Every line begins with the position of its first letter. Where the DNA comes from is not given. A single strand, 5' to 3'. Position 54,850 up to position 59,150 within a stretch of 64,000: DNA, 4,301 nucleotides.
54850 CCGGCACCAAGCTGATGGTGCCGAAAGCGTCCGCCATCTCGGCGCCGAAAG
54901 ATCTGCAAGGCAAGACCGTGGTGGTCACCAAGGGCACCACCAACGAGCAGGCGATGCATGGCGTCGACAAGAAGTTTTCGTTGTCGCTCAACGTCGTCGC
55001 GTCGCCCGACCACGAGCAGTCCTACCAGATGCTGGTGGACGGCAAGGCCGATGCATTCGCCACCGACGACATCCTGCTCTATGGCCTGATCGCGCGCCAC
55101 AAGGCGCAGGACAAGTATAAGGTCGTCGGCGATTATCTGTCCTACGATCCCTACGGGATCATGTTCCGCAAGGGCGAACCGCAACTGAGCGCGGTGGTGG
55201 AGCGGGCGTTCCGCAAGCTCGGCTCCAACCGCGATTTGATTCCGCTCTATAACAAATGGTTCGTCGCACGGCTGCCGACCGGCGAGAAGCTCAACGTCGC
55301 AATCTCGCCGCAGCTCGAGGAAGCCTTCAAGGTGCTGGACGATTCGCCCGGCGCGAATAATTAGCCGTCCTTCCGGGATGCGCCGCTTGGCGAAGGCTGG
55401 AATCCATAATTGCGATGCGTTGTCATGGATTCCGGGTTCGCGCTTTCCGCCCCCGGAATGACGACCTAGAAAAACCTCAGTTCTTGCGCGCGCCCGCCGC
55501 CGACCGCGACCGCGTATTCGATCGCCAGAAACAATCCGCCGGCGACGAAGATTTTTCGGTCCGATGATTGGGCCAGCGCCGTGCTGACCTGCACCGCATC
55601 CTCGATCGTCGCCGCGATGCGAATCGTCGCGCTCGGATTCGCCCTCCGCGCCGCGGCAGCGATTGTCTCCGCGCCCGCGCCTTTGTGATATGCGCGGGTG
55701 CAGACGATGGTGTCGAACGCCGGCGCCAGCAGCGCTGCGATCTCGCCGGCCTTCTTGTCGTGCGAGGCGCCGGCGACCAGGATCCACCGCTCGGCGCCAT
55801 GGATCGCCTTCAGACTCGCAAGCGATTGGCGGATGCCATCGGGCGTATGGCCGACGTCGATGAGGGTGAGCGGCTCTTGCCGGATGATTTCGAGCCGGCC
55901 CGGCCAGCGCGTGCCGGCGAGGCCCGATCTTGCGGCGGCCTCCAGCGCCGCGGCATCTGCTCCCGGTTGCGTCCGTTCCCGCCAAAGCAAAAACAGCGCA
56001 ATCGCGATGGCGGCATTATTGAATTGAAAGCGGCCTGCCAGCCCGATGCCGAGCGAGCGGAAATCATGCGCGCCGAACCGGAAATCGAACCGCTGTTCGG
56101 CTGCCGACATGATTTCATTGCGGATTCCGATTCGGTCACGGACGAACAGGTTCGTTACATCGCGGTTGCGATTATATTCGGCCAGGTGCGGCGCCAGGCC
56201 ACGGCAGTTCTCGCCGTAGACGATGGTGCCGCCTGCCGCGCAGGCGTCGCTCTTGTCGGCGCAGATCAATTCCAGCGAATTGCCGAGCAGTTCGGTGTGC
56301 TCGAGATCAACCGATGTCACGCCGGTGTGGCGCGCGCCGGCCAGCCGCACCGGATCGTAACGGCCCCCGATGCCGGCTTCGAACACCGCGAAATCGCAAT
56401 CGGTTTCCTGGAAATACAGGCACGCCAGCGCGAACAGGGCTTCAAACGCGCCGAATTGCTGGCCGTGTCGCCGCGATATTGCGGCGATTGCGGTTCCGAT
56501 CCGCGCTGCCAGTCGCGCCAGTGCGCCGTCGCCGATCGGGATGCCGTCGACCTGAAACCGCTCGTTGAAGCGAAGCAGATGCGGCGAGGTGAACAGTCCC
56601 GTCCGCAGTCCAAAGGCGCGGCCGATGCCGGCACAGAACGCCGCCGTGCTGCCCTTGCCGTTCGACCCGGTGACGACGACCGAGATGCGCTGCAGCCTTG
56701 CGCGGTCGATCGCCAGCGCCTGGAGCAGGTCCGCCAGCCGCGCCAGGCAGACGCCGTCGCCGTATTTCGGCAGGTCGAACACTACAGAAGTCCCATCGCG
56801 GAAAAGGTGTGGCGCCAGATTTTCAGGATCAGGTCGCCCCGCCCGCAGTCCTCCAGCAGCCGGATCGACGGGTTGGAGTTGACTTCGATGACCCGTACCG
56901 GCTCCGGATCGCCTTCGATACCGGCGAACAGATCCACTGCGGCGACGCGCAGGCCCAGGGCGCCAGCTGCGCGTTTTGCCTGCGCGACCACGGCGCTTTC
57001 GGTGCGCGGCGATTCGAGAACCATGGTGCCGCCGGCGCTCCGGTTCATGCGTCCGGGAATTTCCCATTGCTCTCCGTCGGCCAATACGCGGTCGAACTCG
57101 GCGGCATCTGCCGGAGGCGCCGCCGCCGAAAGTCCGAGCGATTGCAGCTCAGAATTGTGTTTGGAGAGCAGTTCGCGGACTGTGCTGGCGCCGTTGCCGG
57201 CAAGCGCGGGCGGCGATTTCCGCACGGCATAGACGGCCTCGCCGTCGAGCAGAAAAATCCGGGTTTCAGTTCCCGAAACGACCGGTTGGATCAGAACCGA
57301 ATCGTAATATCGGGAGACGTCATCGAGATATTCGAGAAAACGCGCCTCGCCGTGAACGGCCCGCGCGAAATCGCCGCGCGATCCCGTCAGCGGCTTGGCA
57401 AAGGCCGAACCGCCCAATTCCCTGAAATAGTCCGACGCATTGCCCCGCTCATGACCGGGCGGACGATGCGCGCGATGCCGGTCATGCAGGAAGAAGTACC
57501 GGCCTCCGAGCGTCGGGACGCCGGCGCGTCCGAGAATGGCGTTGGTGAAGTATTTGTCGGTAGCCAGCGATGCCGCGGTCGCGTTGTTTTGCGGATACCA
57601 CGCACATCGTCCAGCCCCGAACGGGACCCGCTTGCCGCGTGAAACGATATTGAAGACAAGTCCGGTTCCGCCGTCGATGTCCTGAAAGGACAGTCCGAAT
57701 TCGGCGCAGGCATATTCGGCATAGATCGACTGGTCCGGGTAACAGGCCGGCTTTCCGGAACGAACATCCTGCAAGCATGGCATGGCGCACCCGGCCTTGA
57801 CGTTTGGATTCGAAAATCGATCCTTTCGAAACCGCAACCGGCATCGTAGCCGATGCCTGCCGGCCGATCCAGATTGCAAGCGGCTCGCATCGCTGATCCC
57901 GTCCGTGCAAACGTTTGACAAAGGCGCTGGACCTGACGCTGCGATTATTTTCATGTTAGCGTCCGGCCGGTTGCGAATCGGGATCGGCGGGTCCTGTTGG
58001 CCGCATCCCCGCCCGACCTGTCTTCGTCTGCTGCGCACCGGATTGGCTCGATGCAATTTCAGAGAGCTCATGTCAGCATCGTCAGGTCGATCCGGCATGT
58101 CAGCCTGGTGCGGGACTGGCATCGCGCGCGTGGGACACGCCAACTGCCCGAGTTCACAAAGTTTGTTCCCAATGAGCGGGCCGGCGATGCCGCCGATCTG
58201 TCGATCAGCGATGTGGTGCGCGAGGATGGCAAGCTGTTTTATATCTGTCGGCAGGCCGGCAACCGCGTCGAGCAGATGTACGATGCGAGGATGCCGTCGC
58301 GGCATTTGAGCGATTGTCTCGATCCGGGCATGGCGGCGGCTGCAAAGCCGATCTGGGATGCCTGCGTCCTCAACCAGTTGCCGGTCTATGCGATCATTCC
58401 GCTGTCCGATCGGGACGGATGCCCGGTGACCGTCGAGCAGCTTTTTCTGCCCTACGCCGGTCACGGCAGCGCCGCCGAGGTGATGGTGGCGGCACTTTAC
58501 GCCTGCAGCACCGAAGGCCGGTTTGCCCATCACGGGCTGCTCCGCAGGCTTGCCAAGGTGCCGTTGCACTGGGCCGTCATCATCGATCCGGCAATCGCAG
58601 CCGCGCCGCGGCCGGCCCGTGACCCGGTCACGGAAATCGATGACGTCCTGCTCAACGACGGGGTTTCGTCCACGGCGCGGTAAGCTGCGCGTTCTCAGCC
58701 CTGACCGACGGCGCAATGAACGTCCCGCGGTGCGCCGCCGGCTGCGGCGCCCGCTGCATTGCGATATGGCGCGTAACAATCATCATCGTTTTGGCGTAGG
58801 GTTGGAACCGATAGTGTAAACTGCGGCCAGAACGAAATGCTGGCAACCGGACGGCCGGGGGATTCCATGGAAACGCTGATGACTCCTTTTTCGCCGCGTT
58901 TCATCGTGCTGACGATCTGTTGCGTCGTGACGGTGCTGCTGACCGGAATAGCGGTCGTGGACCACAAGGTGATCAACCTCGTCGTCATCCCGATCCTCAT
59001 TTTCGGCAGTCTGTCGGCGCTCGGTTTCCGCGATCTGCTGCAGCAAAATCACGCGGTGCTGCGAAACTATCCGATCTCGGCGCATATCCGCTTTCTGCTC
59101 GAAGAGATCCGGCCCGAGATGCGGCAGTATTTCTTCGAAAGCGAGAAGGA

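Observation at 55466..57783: Translationally coupled ATP-grasp ligase + FolC-type Mur ligase: a split, cyanophycin-synthetase-like two-enzyme amide ligase with no obvious known product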

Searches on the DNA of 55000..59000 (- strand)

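Call 66: search_rna_families(source=window, start=55000, end=59000, threshold=evalue, max_evalue=1)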
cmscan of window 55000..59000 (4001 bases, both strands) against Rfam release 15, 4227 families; matches with E-value up to 1: 0.
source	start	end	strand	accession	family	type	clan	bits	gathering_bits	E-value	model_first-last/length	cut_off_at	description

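Call 69: search_rna_families(sources=[L083, L087, L088, L090, L095, L114, L170, L150], threshold=gathering)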
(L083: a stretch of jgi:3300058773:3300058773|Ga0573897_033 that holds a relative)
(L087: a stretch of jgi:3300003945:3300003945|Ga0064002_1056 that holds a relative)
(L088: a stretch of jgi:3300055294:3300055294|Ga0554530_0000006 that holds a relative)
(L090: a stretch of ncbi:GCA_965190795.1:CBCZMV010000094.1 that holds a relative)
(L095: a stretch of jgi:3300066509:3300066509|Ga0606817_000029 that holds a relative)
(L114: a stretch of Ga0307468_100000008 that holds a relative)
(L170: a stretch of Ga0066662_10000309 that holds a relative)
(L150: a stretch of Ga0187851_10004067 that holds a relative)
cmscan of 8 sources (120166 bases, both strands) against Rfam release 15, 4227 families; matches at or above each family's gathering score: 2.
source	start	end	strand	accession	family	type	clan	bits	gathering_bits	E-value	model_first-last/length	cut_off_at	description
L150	5602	5675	-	RF00005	tRNA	Gene; tRNA;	CL00001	73.4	29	6.7e-14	1-71/71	no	tRNA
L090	2825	2895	-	RF00519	suhB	Gene; sRNA;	CL00108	56.5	41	1.1e-08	1-77/77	no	Makes More Granules Regulator RNA (mmgR)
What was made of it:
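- No folate-related riboswitch was found (calls 66, 69).
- Tried and rejected: A riboswitch or other known RNA upstream of the pair: none found in the window region at E<=1, or in eight related loci at gathering score (calls 66, 69).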
